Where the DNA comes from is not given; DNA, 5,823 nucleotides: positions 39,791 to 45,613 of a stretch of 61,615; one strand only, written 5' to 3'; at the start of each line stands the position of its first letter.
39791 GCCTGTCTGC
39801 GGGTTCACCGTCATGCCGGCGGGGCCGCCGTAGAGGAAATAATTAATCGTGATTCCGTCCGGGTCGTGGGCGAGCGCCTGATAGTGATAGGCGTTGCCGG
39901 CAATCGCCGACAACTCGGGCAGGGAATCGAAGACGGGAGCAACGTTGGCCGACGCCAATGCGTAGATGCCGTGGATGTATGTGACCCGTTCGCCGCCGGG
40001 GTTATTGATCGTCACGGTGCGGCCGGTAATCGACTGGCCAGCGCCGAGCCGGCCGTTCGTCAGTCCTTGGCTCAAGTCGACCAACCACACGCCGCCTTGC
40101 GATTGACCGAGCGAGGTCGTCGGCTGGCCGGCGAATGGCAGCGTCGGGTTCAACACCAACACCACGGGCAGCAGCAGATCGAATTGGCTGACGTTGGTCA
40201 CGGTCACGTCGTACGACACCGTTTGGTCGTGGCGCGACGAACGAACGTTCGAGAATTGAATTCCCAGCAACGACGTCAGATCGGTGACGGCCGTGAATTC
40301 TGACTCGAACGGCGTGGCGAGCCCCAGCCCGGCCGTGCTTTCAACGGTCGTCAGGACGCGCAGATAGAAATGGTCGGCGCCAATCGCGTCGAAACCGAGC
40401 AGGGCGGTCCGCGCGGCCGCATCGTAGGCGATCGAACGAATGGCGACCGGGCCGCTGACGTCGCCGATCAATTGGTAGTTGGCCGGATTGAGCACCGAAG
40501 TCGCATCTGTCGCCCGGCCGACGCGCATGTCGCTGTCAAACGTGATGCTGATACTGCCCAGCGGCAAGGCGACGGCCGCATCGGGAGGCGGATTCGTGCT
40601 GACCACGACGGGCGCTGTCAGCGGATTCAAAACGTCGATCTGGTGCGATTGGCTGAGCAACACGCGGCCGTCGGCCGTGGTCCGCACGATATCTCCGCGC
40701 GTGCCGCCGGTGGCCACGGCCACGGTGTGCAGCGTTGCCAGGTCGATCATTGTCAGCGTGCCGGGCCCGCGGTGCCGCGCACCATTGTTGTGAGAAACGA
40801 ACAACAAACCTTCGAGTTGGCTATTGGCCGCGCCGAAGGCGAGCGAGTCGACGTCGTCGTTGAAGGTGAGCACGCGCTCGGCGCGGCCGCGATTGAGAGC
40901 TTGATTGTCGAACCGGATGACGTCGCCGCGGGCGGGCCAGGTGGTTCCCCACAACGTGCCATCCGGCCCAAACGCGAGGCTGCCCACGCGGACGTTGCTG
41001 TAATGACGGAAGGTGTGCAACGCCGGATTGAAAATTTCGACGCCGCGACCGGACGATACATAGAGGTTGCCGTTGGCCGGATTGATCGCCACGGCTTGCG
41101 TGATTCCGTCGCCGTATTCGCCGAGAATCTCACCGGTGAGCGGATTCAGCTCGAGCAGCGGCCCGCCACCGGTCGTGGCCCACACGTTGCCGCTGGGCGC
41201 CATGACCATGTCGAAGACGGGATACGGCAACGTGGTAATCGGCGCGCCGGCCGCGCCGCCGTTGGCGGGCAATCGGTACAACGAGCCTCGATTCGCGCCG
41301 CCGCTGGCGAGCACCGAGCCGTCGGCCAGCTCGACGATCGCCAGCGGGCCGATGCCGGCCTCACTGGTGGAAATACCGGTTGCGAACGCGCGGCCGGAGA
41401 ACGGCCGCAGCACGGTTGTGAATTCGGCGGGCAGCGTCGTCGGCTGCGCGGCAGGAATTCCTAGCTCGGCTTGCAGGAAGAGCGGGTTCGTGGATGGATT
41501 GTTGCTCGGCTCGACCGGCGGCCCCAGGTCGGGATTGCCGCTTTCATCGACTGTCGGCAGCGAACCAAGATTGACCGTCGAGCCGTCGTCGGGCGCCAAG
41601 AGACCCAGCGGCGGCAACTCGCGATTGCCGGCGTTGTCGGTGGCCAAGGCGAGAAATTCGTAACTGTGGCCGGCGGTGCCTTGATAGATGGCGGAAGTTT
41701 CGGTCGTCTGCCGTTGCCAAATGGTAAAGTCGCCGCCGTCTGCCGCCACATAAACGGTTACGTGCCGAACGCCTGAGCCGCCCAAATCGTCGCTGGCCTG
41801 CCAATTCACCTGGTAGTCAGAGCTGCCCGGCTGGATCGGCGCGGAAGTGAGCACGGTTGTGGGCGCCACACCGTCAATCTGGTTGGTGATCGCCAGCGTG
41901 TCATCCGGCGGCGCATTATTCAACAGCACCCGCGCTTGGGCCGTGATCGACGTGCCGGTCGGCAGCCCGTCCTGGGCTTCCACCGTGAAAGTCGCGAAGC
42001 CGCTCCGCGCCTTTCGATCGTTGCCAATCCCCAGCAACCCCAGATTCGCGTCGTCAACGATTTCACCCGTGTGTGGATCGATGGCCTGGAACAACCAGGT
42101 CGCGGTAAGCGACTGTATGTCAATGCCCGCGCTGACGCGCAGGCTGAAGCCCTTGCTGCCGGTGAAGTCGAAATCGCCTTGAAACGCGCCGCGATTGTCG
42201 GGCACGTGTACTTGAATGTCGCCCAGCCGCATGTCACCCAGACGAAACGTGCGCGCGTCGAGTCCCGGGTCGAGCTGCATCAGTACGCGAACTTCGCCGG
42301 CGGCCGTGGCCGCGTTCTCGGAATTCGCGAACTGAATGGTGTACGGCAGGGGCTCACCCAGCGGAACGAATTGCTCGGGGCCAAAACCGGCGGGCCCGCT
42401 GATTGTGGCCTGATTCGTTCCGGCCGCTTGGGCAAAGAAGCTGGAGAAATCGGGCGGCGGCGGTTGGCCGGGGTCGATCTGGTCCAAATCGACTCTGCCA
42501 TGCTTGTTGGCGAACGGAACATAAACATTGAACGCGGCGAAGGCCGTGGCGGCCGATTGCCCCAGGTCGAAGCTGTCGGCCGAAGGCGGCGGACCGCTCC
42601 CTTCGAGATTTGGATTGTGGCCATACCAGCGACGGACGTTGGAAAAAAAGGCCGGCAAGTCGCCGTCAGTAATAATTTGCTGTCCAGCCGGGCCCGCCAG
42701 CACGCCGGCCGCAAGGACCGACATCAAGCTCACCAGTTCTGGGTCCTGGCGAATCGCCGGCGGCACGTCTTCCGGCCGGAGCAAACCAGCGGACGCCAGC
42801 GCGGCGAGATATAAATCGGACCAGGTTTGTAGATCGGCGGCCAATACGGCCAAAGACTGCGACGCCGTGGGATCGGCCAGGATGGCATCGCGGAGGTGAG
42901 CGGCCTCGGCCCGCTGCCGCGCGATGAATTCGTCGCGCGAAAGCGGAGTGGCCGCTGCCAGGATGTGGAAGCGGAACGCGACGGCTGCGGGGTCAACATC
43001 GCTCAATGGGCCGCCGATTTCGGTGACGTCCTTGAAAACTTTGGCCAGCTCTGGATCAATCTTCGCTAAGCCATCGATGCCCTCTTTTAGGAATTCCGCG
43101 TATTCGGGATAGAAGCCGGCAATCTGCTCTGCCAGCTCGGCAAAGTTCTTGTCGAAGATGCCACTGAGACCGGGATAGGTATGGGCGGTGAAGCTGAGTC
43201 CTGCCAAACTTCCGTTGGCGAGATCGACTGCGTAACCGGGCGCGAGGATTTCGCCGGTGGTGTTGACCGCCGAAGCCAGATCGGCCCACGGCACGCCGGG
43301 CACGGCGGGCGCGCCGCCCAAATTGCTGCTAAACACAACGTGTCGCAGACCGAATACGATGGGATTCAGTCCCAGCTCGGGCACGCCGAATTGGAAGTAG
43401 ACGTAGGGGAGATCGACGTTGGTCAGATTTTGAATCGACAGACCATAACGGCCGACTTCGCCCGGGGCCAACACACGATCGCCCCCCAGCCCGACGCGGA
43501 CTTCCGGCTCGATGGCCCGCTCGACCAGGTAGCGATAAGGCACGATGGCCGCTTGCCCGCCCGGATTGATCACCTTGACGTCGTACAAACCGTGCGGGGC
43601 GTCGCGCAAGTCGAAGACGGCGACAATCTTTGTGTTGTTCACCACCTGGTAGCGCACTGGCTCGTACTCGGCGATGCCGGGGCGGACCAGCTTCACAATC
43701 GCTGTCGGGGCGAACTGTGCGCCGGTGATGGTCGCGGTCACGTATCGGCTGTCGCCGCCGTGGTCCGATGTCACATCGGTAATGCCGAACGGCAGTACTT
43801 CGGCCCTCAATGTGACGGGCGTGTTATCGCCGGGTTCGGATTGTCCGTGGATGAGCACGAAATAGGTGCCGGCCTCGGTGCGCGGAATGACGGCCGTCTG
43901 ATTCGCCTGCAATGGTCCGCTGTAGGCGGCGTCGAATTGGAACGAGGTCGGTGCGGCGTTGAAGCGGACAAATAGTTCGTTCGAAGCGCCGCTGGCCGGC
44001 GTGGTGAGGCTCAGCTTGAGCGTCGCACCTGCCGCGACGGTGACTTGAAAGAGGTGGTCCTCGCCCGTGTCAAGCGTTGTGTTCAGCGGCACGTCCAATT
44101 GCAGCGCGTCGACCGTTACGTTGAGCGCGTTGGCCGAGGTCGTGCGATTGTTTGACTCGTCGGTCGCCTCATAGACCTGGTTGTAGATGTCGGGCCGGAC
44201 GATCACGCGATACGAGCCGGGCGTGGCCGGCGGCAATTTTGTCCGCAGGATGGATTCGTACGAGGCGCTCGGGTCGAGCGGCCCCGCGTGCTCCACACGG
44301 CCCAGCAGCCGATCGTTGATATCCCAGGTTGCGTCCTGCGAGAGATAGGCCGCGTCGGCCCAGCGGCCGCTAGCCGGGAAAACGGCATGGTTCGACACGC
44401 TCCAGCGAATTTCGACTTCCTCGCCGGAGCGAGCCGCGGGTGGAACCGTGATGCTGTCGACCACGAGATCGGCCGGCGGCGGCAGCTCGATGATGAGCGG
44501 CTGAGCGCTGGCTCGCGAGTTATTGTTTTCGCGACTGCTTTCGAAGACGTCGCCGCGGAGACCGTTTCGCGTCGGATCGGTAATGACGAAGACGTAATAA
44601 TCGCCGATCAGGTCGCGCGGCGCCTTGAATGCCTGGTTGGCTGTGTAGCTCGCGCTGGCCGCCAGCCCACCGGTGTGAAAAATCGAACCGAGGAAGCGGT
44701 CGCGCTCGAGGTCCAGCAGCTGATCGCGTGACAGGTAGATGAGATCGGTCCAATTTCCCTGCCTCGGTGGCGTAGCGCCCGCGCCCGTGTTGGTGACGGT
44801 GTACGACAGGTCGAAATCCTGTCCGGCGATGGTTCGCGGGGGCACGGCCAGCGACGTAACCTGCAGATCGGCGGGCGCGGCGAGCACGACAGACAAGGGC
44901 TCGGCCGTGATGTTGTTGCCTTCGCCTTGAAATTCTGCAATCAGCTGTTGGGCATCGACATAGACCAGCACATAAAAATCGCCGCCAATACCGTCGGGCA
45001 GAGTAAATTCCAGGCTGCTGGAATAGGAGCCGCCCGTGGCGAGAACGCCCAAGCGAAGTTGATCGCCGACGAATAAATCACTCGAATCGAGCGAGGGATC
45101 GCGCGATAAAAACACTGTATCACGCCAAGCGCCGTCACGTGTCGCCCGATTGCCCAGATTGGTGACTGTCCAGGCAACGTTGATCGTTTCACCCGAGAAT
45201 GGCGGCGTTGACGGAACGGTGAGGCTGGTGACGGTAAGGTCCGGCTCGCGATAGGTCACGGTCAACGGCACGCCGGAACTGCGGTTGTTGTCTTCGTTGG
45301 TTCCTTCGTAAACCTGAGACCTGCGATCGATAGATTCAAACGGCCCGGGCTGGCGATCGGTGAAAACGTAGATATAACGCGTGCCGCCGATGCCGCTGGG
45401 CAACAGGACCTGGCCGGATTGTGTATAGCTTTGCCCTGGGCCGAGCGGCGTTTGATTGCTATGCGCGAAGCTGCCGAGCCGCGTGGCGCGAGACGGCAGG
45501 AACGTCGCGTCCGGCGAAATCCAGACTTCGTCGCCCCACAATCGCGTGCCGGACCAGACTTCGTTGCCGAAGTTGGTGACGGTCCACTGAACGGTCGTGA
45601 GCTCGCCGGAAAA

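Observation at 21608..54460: One uninterrupted 32.9-kb ORF (10,950 aa) that places ~7,600 aa of adhesin-type modules in front of a complete Rhs shell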

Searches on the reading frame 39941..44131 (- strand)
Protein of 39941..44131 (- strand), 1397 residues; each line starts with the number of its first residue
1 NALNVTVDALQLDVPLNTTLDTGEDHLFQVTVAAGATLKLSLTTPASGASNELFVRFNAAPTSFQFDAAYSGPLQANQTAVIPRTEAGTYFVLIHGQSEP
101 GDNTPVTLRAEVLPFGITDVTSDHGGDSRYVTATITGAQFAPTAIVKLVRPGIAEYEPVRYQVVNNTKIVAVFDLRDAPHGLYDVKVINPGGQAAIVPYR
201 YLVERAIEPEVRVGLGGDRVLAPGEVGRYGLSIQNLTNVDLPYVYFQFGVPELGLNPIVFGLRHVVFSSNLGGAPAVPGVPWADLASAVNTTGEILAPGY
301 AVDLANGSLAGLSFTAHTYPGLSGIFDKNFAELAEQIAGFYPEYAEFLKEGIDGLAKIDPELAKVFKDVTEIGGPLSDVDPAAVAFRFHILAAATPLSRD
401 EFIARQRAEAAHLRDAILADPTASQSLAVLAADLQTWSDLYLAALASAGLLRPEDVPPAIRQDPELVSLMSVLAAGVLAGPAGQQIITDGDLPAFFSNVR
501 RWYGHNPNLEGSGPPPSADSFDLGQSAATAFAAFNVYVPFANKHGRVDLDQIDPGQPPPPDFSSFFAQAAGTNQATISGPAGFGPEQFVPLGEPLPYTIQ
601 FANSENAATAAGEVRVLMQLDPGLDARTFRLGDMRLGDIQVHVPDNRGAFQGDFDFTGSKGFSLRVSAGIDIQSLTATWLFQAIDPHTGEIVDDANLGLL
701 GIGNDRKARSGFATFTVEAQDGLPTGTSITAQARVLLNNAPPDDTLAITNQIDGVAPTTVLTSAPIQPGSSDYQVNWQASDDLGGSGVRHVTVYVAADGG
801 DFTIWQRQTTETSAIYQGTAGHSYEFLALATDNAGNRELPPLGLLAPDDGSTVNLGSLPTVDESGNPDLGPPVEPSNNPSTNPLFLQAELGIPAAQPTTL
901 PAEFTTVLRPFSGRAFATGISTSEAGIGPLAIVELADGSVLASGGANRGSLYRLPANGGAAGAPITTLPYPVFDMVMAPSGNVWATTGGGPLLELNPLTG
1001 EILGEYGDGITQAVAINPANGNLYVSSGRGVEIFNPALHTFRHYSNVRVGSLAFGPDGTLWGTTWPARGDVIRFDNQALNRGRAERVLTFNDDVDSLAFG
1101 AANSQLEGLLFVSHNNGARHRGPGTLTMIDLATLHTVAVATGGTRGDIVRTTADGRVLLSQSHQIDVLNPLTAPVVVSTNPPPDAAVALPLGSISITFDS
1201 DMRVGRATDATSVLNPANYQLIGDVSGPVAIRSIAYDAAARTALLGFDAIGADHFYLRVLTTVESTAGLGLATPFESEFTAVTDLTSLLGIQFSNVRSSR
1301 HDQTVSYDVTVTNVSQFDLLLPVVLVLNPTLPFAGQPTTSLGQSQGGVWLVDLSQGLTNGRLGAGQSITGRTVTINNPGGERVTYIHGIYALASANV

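Call 72: search_protein_families(library=pfam, proteins=[window:39941-44131:-], max_evalue=0.01)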
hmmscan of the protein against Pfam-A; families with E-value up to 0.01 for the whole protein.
window:39941-44131:- (1397 aa): 3 families
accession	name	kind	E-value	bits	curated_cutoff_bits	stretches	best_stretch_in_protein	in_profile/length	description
PF24595.1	DUF7619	-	8.9e-06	26.2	27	0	591-633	18-58/133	Domain of unknown function (DUF7619)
PF13205.12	Big_5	-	0.00014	23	23.6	1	1172-1280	3-104/105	Bacterial Ig-like domain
PF04151.21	PPC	-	0.00018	22.7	25.9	1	26-95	3-69/70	Bacterial pre-peptidase C-terminal domain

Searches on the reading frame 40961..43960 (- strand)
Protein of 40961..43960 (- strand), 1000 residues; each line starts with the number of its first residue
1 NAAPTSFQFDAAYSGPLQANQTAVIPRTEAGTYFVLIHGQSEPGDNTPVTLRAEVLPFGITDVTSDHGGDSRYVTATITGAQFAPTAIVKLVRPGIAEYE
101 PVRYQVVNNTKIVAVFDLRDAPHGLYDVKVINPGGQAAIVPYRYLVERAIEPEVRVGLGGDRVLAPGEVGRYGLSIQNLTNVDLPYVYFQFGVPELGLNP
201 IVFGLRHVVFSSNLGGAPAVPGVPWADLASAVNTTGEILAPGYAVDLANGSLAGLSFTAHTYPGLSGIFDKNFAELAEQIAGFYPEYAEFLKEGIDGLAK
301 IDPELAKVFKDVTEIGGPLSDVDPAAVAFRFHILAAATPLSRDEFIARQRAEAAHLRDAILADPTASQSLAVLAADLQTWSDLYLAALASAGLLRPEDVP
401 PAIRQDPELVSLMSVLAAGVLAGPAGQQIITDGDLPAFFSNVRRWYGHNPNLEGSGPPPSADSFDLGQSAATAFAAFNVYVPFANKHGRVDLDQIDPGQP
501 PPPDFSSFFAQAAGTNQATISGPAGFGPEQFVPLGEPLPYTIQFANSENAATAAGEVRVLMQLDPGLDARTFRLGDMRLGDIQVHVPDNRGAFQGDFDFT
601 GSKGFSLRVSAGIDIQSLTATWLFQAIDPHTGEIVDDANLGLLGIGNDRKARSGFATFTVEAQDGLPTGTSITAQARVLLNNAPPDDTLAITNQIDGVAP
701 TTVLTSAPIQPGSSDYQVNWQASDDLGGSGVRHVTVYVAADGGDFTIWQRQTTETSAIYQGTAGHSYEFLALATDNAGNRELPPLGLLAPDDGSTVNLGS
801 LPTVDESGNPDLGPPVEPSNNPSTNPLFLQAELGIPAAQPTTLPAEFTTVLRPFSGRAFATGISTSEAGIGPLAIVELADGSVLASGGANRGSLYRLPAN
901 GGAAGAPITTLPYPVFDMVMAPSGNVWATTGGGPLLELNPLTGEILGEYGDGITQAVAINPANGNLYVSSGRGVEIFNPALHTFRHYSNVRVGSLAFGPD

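Call 6: search_protein_families(library=pfam, proteins=[window:40961-43960:-], max_evalue=0.01)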
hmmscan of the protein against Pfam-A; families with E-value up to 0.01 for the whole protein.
window:40961-43960:- (1000 aa): 1 family
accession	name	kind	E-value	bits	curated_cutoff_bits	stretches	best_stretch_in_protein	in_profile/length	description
PF24595.1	DUF7619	-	4.8e-06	27.1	27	0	534-576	18-58/133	Domain of unknown function (DUF7619)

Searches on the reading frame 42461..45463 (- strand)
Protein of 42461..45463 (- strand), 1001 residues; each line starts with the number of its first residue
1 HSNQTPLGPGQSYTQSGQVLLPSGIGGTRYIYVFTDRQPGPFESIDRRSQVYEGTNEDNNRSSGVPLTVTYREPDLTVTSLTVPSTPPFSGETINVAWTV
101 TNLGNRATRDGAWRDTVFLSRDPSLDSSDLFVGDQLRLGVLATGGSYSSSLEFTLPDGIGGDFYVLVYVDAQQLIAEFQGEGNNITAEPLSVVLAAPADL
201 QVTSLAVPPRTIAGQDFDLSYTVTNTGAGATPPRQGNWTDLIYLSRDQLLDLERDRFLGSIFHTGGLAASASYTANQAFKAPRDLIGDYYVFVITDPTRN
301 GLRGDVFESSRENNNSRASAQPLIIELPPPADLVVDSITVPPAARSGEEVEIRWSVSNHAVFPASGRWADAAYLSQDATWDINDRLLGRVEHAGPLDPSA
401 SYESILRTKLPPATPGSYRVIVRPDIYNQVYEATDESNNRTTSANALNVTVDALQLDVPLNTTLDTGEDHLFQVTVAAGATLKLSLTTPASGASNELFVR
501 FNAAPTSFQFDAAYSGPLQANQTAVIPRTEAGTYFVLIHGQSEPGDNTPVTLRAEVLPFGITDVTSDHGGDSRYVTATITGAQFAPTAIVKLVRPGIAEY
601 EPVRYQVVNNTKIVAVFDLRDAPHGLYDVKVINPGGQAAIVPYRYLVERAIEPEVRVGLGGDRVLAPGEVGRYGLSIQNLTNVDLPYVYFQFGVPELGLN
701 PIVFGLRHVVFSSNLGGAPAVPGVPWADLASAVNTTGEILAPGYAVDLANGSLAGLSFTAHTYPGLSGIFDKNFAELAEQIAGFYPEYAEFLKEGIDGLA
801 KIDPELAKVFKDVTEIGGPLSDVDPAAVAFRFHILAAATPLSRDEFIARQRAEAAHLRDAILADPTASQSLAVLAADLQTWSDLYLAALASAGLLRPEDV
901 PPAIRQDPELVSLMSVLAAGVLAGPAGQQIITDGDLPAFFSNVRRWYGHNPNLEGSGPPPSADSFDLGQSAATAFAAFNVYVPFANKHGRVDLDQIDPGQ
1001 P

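Call 5: search_protein_families(library=pfam, proteins=[window:42461-45460:-], max_evalue=0.01)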
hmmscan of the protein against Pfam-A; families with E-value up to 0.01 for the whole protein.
window:42461-45460:- (1000 aa): 2 families
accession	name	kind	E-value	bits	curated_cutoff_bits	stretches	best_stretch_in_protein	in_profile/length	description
PF07705.17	CARDB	-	1.3e-25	89.9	22.7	3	73-185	2-99/101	CARDB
PF04151.21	PPC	-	0.00032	21.9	25.9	1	469-538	3-69/70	Bacterial pre-peptidase C-terminal domain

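Call 11: search_protein_families(library=ncbifam, proteins=[window:42461-45463:-], max_evalue=0.01)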
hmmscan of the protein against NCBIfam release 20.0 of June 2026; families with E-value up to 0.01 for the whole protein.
window:42461-45463:- (1001 aa): 0 families
